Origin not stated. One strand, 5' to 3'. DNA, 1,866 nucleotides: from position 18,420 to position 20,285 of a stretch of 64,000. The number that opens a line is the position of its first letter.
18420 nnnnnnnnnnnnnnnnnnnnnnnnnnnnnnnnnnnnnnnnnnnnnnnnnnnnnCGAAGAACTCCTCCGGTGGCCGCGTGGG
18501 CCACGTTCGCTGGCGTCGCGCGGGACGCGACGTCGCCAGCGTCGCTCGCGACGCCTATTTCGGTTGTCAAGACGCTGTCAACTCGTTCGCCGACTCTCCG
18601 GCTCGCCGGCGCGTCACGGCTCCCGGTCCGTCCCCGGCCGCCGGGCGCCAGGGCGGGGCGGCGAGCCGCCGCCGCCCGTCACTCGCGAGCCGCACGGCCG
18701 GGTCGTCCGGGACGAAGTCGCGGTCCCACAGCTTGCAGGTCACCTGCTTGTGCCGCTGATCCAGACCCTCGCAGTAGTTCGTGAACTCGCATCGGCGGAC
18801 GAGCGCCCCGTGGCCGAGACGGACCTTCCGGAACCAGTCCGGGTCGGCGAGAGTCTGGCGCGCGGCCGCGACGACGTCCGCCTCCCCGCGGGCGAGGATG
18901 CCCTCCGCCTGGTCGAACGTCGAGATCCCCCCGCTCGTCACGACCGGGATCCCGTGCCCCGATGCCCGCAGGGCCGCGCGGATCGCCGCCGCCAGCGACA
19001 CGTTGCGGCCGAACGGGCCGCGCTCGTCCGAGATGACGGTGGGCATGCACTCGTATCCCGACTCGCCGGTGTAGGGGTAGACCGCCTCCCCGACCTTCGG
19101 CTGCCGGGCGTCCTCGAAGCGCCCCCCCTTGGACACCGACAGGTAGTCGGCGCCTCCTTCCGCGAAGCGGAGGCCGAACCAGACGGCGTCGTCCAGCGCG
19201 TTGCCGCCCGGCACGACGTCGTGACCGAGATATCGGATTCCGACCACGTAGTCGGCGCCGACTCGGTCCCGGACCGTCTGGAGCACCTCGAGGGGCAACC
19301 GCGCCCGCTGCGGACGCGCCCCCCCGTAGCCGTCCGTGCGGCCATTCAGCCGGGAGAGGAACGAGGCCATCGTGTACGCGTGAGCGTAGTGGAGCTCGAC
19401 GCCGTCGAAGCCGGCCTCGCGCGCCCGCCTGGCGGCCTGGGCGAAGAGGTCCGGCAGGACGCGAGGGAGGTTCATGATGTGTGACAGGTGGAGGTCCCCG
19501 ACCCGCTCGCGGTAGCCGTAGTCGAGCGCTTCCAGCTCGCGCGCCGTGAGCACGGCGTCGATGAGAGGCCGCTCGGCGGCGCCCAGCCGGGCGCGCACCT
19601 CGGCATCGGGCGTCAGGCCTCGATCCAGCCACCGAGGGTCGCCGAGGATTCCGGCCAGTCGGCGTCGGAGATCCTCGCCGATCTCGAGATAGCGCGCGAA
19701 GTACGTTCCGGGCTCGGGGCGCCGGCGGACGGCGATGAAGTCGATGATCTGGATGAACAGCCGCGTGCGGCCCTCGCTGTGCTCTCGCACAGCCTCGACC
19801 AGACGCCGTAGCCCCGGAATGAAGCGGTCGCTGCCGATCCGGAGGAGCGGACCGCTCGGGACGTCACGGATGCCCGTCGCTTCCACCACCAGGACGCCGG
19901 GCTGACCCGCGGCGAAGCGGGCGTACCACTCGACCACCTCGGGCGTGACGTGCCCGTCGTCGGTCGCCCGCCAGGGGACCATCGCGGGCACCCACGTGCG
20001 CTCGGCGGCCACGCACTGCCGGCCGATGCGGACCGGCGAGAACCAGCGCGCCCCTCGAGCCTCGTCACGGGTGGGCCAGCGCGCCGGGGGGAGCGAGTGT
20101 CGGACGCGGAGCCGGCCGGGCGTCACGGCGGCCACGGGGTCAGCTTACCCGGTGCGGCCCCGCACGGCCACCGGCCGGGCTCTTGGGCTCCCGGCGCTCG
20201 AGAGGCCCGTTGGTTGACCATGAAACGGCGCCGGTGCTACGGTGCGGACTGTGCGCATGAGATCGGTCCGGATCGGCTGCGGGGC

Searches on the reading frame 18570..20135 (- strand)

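Call 60: search_protein_families(library=ncbifam, proteins=[window:18570-20135:-], max_evalue=0.00001)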
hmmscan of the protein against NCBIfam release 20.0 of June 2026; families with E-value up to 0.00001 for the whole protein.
window:18570-20135:- (522 aa): 8 families
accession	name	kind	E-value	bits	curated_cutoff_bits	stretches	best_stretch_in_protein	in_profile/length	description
NF041087.1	bile_acid_BaiCD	equivalog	2.4e-43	148.2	825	2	229-450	142-340/642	bile acid Fe-S flavoenzyme BaiCD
TIGR03997.1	mycofact_OYE_2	equivalog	4.6e-41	141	793.15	2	229-337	142-252/645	mycofactocin system FadH/OYE family oxidoreductase 2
NF006101.0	PRK08255.1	equivalog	7.1e-37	126.9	1078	2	229-349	551-671/768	bifunctional salicylyl-CoA 5-hydroxylase/oxidoreductase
NF010047.0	PRK13523.1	equivalog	5.8e-28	97.9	431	1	231-339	146-253/339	NADPH dehydrogenase NamA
NF045599.1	bili_reduct_long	exception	7.3e-27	93.9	750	1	44-469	13-363/641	bilirubin reductase, long form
NF045592.1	bili_reduct_N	equivalog_domain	3.3e-26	92.3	425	1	229-467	142-360/363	bilirubin reductase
NF007899.0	PRK10605.1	subfamily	9.3e-23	81.1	403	1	223-335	157-272/365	N-ethylmaleimide reductase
TIGR03996.1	mycofact_OYE_1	hypoth_equivalog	1.9e-17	63.1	627.9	2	231-341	142-250/633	mycofactocin system FadH/OYE family oxidoreductase 1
